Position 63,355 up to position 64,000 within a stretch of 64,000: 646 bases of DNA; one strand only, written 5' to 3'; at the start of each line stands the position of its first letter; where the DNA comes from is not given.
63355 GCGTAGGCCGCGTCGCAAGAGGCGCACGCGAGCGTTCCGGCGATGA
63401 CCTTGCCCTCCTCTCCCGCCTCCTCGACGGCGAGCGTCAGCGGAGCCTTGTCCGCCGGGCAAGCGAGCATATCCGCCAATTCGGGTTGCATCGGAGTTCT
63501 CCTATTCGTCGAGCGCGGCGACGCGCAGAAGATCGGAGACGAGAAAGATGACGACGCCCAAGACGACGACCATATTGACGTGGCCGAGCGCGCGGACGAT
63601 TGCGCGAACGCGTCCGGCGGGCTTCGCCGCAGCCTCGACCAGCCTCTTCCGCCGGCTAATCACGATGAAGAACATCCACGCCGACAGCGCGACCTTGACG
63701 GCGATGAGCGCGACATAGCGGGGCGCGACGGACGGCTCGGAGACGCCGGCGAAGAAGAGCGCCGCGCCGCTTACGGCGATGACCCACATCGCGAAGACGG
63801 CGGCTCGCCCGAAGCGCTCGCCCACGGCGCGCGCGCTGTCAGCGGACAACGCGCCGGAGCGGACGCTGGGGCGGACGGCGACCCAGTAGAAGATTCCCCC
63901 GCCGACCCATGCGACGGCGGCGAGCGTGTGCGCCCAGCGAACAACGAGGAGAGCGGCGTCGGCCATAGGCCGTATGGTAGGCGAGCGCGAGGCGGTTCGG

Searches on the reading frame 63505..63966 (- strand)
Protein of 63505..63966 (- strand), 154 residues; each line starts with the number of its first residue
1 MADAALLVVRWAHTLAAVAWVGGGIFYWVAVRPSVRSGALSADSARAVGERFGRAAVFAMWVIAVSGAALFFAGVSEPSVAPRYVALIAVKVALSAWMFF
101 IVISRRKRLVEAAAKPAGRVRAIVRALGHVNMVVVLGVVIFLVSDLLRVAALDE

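Call 58: search_protein_families(library=pfam, proteins=[window:63505-63966:-], max_evalue=0.001)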
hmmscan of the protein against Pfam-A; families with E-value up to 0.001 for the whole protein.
window:63505-63966:- (154 aa): 2 families
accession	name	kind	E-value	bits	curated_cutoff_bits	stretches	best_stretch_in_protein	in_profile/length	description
PF05425.18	CopD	-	1.8e-07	31.9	32.1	1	47-143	2-101/105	Copper resistance protein D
PF06181.16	Urate_ox_N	-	0.00036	20.5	26.9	1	3-41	5-40/295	Urate oxidase N-terminal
